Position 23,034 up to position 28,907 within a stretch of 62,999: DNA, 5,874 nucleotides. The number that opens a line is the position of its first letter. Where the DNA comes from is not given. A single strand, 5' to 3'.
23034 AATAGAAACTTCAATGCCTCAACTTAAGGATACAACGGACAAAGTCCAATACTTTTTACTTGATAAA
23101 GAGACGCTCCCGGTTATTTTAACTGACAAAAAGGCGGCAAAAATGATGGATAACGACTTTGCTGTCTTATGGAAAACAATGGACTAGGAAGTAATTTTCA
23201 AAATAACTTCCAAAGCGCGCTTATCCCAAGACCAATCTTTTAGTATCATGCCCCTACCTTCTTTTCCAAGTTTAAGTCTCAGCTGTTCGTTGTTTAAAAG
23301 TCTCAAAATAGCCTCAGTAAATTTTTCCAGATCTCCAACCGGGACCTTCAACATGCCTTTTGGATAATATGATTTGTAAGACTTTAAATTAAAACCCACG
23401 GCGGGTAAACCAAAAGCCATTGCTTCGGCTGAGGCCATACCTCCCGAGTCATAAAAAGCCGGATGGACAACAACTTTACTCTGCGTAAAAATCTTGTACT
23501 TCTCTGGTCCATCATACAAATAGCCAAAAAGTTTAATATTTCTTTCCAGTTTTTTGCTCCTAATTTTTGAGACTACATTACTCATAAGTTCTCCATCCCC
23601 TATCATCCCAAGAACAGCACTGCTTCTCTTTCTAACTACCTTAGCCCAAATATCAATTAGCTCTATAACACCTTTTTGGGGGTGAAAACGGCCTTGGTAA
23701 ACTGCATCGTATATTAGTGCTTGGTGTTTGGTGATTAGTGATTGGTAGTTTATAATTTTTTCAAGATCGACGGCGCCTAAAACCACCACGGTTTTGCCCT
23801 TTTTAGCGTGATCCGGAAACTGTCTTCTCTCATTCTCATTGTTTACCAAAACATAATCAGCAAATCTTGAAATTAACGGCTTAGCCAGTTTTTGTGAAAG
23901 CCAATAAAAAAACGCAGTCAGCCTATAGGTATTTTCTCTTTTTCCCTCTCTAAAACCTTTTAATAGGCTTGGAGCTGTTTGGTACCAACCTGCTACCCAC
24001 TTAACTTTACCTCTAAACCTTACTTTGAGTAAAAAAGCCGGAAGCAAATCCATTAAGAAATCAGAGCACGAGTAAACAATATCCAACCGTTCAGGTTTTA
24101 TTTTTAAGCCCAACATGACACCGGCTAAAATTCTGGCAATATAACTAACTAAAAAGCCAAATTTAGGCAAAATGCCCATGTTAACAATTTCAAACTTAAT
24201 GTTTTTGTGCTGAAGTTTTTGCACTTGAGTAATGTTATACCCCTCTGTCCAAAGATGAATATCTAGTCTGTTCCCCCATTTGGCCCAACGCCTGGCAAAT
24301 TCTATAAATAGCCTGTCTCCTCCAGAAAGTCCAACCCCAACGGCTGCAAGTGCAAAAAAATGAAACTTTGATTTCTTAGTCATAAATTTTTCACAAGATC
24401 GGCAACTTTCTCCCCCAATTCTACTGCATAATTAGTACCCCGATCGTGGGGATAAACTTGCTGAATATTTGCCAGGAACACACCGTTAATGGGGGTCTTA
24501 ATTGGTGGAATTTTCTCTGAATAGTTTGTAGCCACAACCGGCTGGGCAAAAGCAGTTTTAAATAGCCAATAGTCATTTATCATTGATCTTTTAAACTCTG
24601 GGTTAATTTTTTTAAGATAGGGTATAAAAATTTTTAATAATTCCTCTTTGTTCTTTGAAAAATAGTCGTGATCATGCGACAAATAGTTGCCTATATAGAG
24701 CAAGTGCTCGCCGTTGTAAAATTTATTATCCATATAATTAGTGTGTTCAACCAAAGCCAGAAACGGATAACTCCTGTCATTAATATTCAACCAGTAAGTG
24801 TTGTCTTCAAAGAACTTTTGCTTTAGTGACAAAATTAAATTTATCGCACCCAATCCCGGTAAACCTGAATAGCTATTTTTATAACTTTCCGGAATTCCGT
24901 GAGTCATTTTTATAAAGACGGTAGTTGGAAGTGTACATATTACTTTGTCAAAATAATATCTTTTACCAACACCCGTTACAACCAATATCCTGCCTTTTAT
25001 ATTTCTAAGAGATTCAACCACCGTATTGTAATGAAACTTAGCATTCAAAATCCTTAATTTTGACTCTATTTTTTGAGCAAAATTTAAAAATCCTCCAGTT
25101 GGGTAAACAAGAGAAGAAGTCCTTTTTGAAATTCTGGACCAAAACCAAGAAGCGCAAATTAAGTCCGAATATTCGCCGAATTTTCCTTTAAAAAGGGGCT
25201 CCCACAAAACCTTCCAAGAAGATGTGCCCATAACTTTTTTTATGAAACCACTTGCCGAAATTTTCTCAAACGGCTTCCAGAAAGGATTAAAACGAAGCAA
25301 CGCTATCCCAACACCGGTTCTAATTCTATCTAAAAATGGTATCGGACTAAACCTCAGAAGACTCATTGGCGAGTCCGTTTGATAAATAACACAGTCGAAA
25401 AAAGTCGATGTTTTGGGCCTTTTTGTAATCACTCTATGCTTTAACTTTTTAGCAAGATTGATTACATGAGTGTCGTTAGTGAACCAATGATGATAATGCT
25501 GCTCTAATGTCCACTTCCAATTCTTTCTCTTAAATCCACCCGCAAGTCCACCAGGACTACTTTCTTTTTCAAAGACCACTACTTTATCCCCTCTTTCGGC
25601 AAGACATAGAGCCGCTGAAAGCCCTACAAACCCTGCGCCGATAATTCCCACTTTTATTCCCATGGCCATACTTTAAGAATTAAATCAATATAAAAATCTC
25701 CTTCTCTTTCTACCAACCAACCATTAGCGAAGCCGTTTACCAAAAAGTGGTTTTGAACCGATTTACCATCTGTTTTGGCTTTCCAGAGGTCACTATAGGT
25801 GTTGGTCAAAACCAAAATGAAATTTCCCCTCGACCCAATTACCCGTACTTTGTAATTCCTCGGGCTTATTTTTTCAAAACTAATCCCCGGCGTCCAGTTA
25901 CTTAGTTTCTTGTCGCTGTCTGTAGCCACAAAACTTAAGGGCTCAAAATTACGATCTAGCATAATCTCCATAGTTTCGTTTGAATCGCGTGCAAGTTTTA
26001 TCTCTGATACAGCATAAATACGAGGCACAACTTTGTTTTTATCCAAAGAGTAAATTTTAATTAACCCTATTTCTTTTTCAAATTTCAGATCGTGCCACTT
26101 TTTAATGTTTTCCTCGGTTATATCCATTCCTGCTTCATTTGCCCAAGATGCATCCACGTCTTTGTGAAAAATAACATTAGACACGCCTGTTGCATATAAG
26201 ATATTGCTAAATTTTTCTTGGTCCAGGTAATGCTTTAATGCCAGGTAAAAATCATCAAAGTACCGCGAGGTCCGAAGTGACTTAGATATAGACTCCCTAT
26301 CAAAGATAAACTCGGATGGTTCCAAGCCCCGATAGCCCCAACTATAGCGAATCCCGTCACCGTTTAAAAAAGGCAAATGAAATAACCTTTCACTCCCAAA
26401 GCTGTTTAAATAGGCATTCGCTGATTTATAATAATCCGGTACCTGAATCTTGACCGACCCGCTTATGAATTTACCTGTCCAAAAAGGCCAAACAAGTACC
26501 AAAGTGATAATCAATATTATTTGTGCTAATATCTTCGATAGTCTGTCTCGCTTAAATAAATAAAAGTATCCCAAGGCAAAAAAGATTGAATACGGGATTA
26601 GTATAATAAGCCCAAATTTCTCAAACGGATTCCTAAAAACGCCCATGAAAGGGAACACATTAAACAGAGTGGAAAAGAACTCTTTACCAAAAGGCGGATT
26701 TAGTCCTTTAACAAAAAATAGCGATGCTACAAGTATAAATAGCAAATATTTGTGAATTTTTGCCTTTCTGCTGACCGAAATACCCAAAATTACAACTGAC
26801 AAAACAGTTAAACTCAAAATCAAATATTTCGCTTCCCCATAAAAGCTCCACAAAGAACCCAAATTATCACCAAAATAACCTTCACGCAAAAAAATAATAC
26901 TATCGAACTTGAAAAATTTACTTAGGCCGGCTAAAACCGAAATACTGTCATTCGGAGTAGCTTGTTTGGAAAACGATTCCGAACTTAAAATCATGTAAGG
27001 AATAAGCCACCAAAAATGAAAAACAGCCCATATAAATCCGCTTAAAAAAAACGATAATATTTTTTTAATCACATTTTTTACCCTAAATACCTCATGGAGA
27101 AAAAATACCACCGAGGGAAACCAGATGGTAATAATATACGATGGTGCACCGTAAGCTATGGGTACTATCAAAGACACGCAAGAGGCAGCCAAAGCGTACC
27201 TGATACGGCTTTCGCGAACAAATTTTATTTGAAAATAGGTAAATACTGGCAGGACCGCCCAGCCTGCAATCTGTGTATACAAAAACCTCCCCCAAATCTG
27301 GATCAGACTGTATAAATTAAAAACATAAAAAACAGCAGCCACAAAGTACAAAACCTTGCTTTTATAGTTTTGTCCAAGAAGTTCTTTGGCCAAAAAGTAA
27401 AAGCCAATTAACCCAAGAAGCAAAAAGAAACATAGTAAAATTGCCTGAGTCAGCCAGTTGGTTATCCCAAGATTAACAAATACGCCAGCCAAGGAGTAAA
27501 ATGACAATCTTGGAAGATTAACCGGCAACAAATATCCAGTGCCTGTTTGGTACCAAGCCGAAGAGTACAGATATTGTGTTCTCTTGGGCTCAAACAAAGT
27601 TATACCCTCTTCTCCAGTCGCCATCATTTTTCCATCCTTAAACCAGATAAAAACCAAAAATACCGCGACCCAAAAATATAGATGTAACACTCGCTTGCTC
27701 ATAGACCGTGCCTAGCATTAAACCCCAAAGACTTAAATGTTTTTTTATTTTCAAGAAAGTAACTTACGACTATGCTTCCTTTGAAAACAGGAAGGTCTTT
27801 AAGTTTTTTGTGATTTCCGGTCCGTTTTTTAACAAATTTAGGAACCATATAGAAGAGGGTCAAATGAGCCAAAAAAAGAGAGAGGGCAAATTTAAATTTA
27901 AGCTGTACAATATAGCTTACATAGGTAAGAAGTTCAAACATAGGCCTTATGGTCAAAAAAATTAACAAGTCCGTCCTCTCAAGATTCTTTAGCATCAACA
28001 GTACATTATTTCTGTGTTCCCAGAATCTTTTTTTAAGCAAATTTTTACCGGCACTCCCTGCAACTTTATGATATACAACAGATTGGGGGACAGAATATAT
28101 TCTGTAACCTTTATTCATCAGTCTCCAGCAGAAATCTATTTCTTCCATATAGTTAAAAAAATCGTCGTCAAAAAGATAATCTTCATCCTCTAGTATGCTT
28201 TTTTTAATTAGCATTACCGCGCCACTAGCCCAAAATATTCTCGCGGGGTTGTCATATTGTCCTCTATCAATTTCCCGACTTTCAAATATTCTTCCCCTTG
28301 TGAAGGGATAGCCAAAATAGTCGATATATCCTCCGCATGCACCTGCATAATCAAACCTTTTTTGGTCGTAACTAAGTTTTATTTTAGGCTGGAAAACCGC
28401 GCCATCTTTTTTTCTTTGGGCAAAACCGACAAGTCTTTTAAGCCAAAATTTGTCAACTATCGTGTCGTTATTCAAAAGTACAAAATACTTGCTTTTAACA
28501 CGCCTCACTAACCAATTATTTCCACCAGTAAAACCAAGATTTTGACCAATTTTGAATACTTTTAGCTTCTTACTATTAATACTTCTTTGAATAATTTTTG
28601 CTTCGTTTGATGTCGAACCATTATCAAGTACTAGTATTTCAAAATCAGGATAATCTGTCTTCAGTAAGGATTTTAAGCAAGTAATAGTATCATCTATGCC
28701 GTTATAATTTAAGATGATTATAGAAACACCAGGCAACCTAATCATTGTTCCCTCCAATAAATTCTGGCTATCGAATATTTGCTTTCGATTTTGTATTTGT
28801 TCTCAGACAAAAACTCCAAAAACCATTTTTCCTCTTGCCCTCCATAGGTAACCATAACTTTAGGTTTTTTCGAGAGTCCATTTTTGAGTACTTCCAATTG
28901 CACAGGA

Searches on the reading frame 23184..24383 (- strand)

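Call 13: search_protein_families(library=pfam, proteins=[window:23184-24383:-], max_evalue=0.001)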
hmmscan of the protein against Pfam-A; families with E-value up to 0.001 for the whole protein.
window:23184-24383:- (399 aa): 3 families
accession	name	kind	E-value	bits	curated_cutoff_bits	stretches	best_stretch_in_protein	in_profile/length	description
PF00534.26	Glycos_transf_1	-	3.1e-23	82.6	26.4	1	227-377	18-170/172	Glycosyl transferases group 1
PF13692.12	Glyco_trans_1_4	-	3.5e-21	76.4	27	1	228-365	5-142/142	Glycosyl transferases group 1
PF13524.12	Glyco_trans_1_2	-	1.2e-07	32.2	25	1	280-392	14-141/144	Glycosyl transferase-like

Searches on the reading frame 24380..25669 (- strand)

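Call 13: search_protein_families(library=pfam, proteins=[window:24380-25669:-], max_evalue=0.001)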
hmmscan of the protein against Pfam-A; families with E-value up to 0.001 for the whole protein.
window:24380-25669:- (429 aa): 10 families
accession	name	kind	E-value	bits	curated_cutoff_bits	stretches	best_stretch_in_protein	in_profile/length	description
PF01593.30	Amino_oxidase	-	1e-28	101.3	19.8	1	16-401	3-417/443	Flavin containing amine oxidoreductase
PF01266.30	DAO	-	3.7e-12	46.9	27.9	1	7-41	2-37/353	FAD dependent oxidoreductase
PF13450.12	NAD_binding_8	-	8.4e-11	42.4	21.9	1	9-76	1-68/68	NAD(P)-binding Rossmann-like domain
PF00070.33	Pyr_redox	-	6e-06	27.1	22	0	6-39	1-34/82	Pyridine nucleotide-disulphide oxidoreductase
PF00890.30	FAD_binding_2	-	3.4e-05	23.7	20.4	1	9-41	4-36/414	FAD binding domain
PF01946.23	Thi4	-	6.4e-05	22.7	26.2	1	7-44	20-58/235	Thi4 family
PF03721.20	UDPG_MGDP_dh_N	-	0.00037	20.6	27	1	6-35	2-31/187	UDP-glucose/GDP-mannose dehydrogenase family, NAD binding domain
PF01494.25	FAD_binding_3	-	0.00067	19.4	22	1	6-38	3-35/349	FAD binding domain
PF07992.20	Pyr_redox_2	-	0.00069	19.6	26.1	0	6-36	2-32/291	Pyridine nucleotide-disulphide oxidoreductase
PF12831.13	FAD_oxidored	-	0.00071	19.4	27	1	7-43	2-38/416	FAD dependent oxidoreductase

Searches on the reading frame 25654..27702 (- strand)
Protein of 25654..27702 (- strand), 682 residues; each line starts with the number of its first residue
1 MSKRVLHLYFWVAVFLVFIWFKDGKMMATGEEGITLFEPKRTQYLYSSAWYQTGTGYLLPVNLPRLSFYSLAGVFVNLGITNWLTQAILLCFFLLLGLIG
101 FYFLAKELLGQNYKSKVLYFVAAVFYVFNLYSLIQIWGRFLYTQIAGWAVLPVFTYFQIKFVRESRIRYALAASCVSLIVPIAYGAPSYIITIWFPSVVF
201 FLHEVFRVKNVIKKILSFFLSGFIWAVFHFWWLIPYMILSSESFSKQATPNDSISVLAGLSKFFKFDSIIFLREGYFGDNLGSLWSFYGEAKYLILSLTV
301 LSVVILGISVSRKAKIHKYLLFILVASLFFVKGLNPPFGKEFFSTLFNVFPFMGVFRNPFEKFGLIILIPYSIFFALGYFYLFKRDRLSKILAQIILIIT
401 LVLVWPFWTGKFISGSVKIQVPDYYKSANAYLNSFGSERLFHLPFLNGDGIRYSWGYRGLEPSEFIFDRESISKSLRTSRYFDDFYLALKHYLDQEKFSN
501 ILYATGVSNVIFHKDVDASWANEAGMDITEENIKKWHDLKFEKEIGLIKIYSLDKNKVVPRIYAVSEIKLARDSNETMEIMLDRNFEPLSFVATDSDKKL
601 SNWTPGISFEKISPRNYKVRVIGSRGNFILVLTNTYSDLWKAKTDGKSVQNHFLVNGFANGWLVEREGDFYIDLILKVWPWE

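Call 13: search_protein_families(library=pfam, proteins=[window:25654-27702:-], max_evalue=0.001)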
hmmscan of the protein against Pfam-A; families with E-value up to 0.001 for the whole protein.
window:25654-27702:- (682 aa): 1 family
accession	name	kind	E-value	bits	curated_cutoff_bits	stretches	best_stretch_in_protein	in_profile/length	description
PF11847.13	GT-C_AftD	-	2.1e-16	59.5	26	1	56-544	52-538/661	Alpha-(1->3)-arabinofuranosyltransferase, N-terminal GT-C domain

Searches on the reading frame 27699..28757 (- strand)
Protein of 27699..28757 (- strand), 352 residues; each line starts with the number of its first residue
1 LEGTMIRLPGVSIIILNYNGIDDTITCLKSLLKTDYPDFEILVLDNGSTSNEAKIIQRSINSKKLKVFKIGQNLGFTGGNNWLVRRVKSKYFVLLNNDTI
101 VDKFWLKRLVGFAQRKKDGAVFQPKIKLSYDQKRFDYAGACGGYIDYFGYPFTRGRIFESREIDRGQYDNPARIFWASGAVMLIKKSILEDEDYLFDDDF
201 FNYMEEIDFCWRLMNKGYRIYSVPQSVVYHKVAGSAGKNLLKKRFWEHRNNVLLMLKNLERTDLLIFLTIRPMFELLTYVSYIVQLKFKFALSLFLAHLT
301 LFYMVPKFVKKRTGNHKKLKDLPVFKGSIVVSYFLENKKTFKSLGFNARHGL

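Call 13: search_protein_families(library=pfam, proteins=[window:27699-28757:-], max_evalue=0.001)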
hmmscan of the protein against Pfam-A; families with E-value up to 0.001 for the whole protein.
window:27699-28757:- (352 aa): 3 families
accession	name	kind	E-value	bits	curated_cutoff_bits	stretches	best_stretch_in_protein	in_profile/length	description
PF00535.33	Glycos_transf_2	-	4.8e-21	75.9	23.3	1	12-124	1-115/168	Glycosyl transferase family 2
PF13641.12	Glyco_tranf_2_3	-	8.4e-14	52.6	27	1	9-231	1-212/230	Glycosyltransferase like family 2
PF13632.12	Glyco_trans_2_3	-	7.7e-06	26.3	27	1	165-301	60-192/198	Glycosyl transferase family group 2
